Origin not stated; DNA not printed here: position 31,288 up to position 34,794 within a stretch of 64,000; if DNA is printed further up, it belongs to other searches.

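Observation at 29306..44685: Nine-gene operon: four CUT1 permeases, one giant CBM-fused binding protein and three uncharacterised membrane/extracytoplasmic proteins, with no ATPase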

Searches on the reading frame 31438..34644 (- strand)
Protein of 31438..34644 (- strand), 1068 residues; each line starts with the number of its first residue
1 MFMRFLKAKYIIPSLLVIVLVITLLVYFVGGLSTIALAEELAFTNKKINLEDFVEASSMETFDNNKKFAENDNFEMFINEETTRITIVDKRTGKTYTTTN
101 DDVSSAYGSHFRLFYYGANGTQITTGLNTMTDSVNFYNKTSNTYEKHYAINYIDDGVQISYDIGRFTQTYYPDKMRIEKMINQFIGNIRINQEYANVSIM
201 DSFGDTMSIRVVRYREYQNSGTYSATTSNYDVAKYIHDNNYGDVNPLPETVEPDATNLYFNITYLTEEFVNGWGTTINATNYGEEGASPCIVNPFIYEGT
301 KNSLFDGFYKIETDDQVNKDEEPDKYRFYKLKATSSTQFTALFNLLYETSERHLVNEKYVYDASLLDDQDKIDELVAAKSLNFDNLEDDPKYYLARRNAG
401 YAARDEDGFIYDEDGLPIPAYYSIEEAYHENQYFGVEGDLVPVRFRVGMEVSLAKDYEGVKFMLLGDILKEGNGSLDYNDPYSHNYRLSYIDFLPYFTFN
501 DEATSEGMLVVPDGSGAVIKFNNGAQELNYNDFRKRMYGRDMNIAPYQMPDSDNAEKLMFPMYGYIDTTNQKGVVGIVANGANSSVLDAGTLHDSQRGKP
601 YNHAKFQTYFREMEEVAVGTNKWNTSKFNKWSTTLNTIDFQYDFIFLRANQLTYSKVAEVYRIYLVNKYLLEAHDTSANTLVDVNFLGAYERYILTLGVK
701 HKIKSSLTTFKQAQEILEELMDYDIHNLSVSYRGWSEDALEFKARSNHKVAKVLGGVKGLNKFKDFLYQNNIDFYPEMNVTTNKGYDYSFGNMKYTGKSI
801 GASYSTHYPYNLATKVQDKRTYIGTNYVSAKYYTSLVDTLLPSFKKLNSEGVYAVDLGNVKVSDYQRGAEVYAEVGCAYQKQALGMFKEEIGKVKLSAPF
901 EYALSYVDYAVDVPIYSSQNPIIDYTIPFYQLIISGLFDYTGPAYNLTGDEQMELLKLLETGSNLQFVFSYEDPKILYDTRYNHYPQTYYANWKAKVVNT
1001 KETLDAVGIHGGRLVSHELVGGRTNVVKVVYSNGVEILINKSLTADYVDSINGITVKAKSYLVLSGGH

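Call 4: search_protein_families(library=pfam, proteins=[window:31438-34644:-], max_evalue=0.01)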
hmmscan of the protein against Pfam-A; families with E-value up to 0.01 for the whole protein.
window:31438-34644:- (1068 aa): 1 family
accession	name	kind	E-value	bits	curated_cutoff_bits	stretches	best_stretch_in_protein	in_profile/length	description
PF18952.6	DUF5696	-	1.4e-119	400.8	25.6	1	433-1061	10-612/612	Family of unknown function (DUF5696)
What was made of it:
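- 31438..34644 (-): DUF5696 protein, 1068 aa, N-terminal TM anchor, extracytoplasmic GH129-like three-domain glycosidase fold. Candidate catalytic carboxylates are D856 and E901. DUF5696 E 1.4e-119 (call 4).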

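Call 5: search_protein_families(library=ncbifam, proteins=[window:31438-34644:-], max_evalue=0.01)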
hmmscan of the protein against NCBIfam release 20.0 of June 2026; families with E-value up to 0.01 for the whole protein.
window:31438-34644:- (1068 aa): 0 families

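Call 13: find_homologous_proteins(query=window:31438-34644:-, max_evalue=0.00001)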
Query window:31438-34644:- (1068 aa): 6 proteins with E <= 0.00001 among 7815 candidates.
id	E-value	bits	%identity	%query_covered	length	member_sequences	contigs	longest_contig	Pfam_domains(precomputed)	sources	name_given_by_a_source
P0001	0.0e+0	2237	91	100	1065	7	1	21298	PF18952.7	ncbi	-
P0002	0.0e+0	2025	82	100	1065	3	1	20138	PF18952.7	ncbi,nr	ncbi:MAG: DUF5696 domain-containing protein [Bacilli bacterium]|nr:DUF5696 domain-containing protein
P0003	0.0e+0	1828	74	100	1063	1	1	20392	PF18952.7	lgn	-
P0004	1.1e-165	572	35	100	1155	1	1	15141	PF18952.7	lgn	-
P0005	2.1e-160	554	35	94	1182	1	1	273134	PF18952.7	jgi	-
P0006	4.9e-133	464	33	100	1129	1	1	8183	PF18952.7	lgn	-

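Call 14: find_encoding_contigs(protein=P0005, flank=10000, max_places=3)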
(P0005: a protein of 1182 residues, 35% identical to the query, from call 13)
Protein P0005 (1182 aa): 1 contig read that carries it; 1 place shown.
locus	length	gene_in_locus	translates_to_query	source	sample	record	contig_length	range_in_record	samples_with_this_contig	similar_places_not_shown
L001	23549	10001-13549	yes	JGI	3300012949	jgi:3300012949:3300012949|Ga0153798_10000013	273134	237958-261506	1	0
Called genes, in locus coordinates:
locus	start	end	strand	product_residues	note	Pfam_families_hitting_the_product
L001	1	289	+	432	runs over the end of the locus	PF02638:GHL10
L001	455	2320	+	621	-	PF02838:Glyco_hydro_20b, PF00728:Glyco_hydro_20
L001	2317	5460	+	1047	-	PF01547:SBP_bac_1, PF13416:SBP_bac_8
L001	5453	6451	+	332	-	PF00528:BPD_transp_1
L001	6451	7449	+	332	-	PF00528:BPD_transp_1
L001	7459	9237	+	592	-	-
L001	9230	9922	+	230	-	PF04893:Yip1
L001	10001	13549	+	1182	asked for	PF18952:DUF5696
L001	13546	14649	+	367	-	PF00528:BPD_transp_1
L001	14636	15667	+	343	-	PF00528:BPD_transp_1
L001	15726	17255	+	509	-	PF00933:Glyco_hydro_3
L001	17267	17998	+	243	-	PF01182:Glucosamine_iso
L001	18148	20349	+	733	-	PF02368:Big_2, PF26918:Ig_Eae (faint), PF02368:Big_2, PF26182:Ig_NUP210_5th (weak)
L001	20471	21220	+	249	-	-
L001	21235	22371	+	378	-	PF07075:NamZ_N, PF20732:NamZ_C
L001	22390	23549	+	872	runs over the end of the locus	PF00933:Glyco_hydro_3, PF19200:MupG_N, PF05913:MupG_C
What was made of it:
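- NamZ and MupG lie next to it in L001 (call 14).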

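Call 15: find_encoding_contigs(protein=P0004, flank=10000, max_places=3)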
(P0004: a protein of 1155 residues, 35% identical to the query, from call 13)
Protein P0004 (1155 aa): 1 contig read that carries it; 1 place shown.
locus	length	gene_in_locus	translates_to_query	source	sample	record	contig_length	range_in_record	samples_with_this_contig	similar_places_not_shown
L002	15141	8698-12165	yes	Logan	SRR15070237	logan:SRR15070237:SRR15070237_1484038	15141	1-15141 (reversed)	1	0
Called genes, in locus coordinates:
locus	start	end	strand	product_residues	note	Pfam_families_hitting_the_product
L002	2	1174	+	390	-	?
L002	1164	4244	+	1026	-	PF01547:SBP_bac_1, PF13416:SBP_bac_8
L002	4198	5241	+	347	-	PF00528:BPD_transp_1 (weak)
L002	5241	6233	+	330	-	PF00528:BPD_transp_1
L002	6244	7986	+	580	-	-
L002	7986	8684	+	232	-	PF04893:Yip1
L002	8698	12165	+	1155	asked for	PF18952:DUF5696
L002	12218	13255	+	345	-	PF00528:BPD_transp_1 (faint)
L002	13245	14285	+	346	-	PF00528:BPD_transp_1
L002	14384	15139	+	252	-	?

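Call 18: find_related_loci(query=A1, collection=genome_contigs, flank=10000)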
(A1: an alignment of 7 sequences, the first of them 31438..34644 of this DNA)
Query A1 (1068 aa) in genome_contigs; peptide patterns used: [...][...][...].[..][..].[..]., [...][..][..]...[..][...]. (x = any residue, [..] = any of these).
119 stretches matched a pattern; 10 encode a relative of the query (tblastn E <= 1e-3); 10 distinct loci.
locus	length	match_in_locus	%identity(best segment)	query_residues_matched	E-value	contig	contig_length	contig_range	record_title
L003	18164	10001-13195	82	3-1068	0e+0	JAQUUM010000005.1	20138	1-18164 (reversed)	MAG: Bacilli bacterium isolate STD2_143 NODE_9776_length_20138_cov_5.588326_Sandtown_D2, whole genome shotgun sequence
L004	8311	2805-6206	34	3-1068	0e+0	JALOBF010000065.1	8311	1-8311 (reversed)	MAG: Bacilli bacterium isolate SO_2017_LW2 bin 87 scaffold_18494_c1_LW138R_2017, whole genome shotgun sequence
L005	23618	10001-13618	33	3-1063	4e-175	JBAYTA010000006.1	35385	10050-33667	MAG: Bacilli bacterium isolate SO_2016_LW2_86 scaffold01967_LW138R_2016, whole genome shotgun sequence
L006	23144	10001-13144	35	66-1067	1e-160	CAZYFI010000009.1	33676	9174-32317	MAG TPA_asm: uncultured Bacteroidales bacterium isolate SRP263991_co7_841 genome assembly, contig: NODE_1644_length_3367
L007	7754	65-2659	40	274-1063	1e-149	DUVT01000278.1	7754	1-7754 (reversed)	MAG TPA_asm: Acholeplasmataceae bacterium isolate AS08sgBPME_462 302284_AS08, whole genome shotgun sequence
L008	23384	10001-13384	33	1-1067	7e-132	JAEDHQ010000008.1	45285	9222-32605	MAG: Bacilli bacterium isolate MAG140 NODE_416_length_45285_cov_9.545523, whole genome shotgun sequence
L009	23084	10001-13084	36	3-1042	3e-175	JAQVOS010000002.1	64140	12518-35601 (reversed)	MAG: Bacilli bacterium isolate STF1_186 NODE_807_length_64140_cov_4.506225_Sandtown_F1, whole genome shotgun sequence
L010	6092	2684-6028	34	2-1042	9e-106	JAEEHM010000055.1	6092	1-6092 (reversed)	MAG: Bacillota bacterium isolate Tb.RUG.122 k141_4379673_flag=0_multi=30.2499_len=6092, whole genome shotgun sequence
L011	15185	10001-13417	34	3-1068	9e-179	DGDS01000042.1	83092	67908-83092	MAG TPA_asm: Bacillales bacterium UBA3946 UBA3946_contig_8822, whole genome shotgun sequence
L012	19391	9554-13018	36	1-1020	3e-101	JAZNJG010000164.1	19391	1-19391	MAG: Bacilli bacterium isolate T1900044680_TS20190146.MAGScoT_cleanbin_000036 SGB_1684_k141_2371636, whole genome shotgu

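Call 20: search_solved_structures(query=A1, max_evalue=1)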
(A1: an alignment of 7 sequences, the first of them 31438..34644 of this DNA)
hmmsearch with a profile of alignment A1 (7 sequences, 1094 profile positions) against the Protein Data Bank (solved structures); distinct sequences matched with E-value up to 1: 0.
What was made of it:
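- Tried and rejected: PDB sequence search with the shallow profile found nothing (call 20).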

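Call 32: predict_structure(alignment_id=A1)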
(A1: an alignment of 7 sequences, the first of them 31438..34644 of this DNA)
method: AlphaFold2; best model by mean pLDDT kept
length: 1068 residues; sequences in the alignment: 7
mean_pLDDT: 39.4   pTM: 0.27
mean pLDDT of the five models: 39.4, 39.1, 38.7, 38.5, 36.0
residues with pLDDT >= 90: 0; 70-90: 74; 50-70: 212; < 50: 782
segments of 3 or more residues with pLDDT < 50: 1-10, 23-48, 65-67, 101-188, 192-214, 268-562, 579-642, 675-680, 688-707, 732-752, 773-950, 962-997
pLDDT, mean of each block of 10 residues (from residue 1): 41 55 39 24 36 54 50 55 60 63 37 38 33 34 33 29 22 26 36 41 32 47 60 65 75 58 57 28 26 32 36 43 36 34 29 25 30 29 31 25 26 33 33 28 33 31 33 30 31 26 28 26 29 23 22 24 50 54 38 39 38 27 27 27 58 65 66 51 52 28 45 74 63 38 35 53 69 39 21 20 20 22 23 40 37 25 24 28 34 23 21 21 22 24 26 56 34 27 24 44 60 64 75 79 79 78 72
secondary structure, 60 per line:
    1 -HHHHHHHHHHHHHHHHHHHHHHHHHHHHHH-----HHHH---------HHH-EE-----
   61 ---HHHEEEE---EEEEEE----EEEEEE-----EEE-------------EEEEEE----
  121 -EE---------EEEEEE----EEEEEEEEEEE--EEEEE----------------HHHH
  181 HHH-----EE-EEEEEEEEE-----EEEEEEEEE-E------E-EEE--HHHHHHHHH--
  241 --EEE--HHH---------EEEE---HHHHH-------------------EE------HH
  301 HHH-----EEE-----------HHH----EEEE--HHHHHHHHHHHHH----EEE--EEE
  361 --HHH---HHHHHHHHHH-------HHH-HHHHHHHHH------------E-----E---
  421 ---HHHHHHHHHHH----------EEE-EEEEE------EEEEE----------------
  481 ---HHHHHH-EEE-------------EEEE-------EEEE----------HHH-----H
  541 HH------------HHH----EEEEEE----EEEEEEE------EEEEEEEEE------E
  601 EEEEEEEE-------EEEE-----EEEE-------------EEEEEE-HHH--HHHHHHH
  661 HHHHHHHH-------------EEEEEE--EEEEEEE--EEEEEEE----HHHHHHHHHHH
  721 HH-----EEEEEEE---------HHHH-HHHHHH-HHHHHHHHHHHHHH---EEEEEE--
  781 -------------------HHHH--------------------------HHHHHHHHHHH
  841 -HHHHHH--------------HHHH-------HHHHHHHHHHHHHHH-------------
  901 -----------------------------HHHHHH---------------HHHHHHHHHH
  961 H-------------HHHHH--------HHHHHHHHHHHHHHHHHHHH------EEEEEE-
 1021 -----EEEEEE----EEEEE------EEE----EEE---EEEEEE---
elements in order (helices of 4 or more, strands of 3 or more residues): H2-31 H37-40 E67-70 E74-79 E84-89 E95-97 E111-116 E133-138 E143-153 E156-160 H177-183 E192-200 E206-214 E225-227 H230-238 E243-245 E260-263 H267-271 H299-303 E309-311 E330-333 H336-348 E353-355 E358-360 H369-378 H390-398 H424-434 E445-447 E449-453 E460-464 H484-489 E491-493 E507-510 E518-521 E562-567 E572-578 E585-593 E600-608 E616-619 E625-628 E642-647 H654-668 E682-687 E690-696 E699-705 H710-722 E728-734 H744-747 H749-754 H756-769 E773-778 H800-803 H830-840 H842-847 H862-865 H873-887 H930-935 H951-961 H975-979 H988-1007 E1014-1019 E1026-1031 E1036-1040 E1047-1049 E1054-1056 E1060-1065
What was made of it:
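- Tried and rejected: First AF2 run with 7 sequences was useless (pLDDT 39, call 32).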

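Call 33: find_homologous_proteins(query=A1, max_evalue=0.00001)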
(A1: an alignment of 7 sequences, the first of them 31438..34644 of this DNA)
Query A1 (7 sequences) (1068 aa, profile of the alignment): 7 proteins with E <= 0.00001 among 8000 candidates.
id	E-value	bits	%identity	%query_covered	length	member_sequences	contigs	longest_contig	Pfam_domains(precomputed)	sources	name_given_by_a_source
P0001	0.0e+0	1793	91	100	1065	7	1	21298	PF18952.7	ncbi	-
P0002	0.0e+0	1775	82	100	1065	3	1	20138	PF18952.7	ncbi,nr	ncbi:MAG: DUF5696 domain-containing protein [Bacilli bacterium]|nr:DUF5696 domain-containing protein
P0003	0.0e+0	1751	74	100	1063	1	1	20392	PF18952.7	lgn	-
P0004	0.0e+0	1667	35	100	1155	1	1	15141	PF18952.7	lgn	-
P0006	0.0e+0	1600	33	100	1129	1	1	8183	PF18952.7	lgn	-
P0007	5.6e-34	135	23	34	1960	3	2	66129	PF18952.7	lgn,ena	-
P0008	1.1e-26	111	20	53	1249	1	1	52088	PF18952.7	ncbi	-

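Call 34: search_protein_representatives(alignment_id=A1)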
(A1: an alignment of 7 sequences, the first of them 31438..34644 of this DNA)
Query: 7 sequences, 1094 profile positions. Proteins with E-value up to 0.001 (for the whole library): 4297; up to 1e-10: 3692; up to 1e-30: 2525. The best 150 are listed.
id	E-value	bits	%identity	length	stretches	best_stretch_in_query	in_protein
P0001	0.0e+00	1793.2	-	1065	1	1-1094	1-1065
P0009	0.0e+00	1424.8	-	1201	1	1-1093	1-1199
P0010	0.0e+00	1269.6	-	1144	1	1-1093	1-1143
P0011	0.0e+00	1227.9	-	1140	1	1-1093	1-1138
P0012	0.0e+00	1084.7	-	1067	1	1-1094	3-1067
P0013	0.0e+00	1072.0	-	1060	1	1-1093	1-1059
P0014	0.0e+00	1068.5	-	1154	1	1-1093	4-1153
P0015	0.0e+00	1023.4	-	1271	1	1-1093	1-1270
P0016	0.0e+00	1016.4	-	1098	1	1-1093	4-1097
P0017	9.6e-290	980.6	-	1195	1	1-1089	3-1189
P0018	1.7e-271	920.2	-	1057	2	424-1090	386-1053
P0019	3.0e-269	912.8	-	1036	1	2-1087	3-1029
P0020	7.6e-267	904.8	-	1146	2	415-1092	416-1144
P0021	3.0e-247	839.9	-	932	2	376-1089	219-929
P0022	2.2e-237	807.2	-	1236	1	2-1091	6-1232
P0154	1.5e-78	281.3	-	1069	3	520-1089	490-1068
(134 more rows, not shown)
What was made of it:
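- DUF5696 has 4297 representative clusters at 50% identity (call 34).
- Tried and rejected: The exhaustive representative search (call 34) was needed.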

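Call 36: find_homologous_proteins(query=A2, max_evalue=1e-10)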
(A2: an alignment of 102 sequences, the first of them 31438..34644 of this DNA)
Query A2 (102 sequences) (1068 aa, profile of the alignment): 7 proteins with E <= 1e-10 among 8000 candidates.
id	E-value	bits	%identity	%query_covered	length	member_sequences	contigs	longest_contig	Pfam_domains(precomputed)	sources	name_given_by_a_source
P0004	4.4e-253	861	35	100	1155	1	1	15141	PF18952.7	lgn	-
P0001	1.2e-247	843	91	100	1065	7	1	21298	PF18952.7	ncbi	-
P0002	1.4e-244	832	82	100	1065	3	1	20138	PF18952.7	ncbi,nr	ncbi:MAG: DUF5696 domain-containing protein [Bacilli bacterium]|nr:DUF5696 domain-containing protein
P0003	3.0e-240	818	74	100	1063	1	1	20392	PF18952.7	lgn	-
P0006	5.4e-238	811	33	100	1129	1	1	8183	PF18952.7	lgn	-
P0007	6.3e-130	453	23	34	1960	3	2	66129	PF18952.7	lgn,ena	-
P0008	1.9e-126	442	20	53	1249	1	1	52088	PF18952.7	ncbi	-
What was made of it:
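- Tried and rejected: Word-indexed homologue searches (3 of 3 used) returned only 6-7 relatives even with 7- and 102-sequence alignments (calls 13, 33, 36).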

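Call 40: find_related_loci(query=A3, collection=genome_contigs, flank=10000)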
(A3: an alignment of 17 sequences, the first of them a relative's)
Query A3 (842 aa) in genome_contigs; peptide patterns used: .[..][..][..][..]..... (x = any residue, [..] = any of these).
600 stretches matched a pattern (row limit reached: there are more); 594 encode a relative of the query (tblastn E <= 1e-3); the best 80 are kept; 80 distinct loci.
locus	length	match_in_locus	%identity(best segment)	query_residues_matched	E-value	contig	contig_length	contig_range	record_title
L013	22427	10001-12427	45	35-840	0e+0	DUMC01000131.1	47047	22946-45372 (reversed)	MAG TPA_asm: Clostridiaceae bacterium isolate AS04akNAM_37 43294_AS04, whole genome shotgun sequence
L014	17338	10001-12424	42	36-841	0e+0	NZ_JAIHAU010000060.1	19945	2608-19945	MAG: Mahella sp. isolate M2_7_6_bin.2 scaffold_1912, whole genome shotgun sequence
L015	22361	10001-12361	40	36-839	0e+0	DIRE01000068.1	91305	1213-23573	MAG TPA_asm: Clostridiaceae bacterium UBA5444 UBA5444_contig_2416, whole genome shotgun sequence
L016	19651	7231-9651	40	35-839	0e+0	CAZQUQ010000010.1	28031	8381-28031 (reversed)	MAG TPA_asm: uncultured Oscillospiraceae bacterium isolate SRP167436_co1_27 genome assembly, contig: NODE_2471_length_28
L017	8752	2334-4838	39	19-840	0e+0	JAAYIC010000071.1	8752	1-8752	MAG: Bacillota bacterium isolate AS09scLD_55 86829_AS09, whole genome shotgun sequence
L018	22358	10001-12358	39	30-839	0e+0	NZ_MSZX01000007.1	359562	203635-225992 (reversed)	Paenibacillus selenitireducens strain ES3-24 ES3-24_scaffold7, whole genome shotgun sequence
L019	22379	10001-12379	39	26-832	0e+0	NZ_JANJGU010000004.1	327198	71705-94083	Lederbergia panacisoli strain KACC 17503 Scaffold4, whole genome shotgun sequence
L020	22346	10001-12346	39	28-832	0e+0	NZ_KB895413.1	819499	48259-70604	Paenibacillus terrigena DSM 21567 C558DRAFT_scaffold00002.2, whole genome shotgun sequence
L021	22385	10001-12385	39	33-839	0e+0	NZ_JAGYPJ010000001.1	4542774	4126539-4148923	Lederbergia citrisecunda strain FJAT-49732 Scaffold1, whole genome shotgun sequence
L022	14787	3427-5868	38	30-841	0e+0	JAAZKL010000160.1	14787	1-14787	MAG: Clostridiaceae bacterium isolate AS22ysBPME_286 85523_AS22, whole genome shotgun sequence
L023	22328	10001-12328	38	37-834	0e+0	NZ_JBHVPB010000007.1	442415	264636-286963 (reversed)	Paenibacillus sp. NPDC057934 NPDC057934_T36_B5.ctg-0007, whole genome shotgun sequence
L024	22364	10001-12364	38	34-840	0e+0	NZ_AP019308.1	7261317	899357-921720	Paenibacillus baekrokdamisoli strain KCTC 33723 chromosome, complete genome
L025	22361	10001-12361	38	28-829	0e+0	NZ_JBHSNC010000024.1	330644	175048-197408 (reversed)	Cohnella yongneupensis strain KACC 11768 platanus_K_default_24, whole genome shotgun sequence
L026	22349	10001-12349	39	34-834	0e+0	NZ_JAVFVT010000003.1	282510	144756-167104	Paenibacillus sp. LHD-117 LHD.117_ctg003, whole genome shotgun sequence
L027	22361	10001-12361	38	34-839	0e+0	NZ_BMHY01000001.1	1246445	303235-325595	Paenibacillus radicis (ex Gao et al. 2016) strain CGMCC 1.15286 sequence01, whole genome shotgun sequence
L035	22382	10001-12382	36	32-839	2e-179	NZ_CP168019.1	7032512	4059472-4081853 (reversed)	Paenibacillus amylolyticus strain Cl19 chromosome, complete genome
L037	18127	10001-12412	42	34-841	0e+0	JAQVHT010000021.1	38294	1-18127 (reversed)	MAG: Clostridia bacterium isolate STE_22 NODE_1953_length_38294_cov_14.523646_Sandtown_E, whole genome shotgun sequence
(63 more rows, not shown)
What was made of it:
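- Several genomes carry 2-3 copies (call 40). Multiple paralogous copies per genome (call 40).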
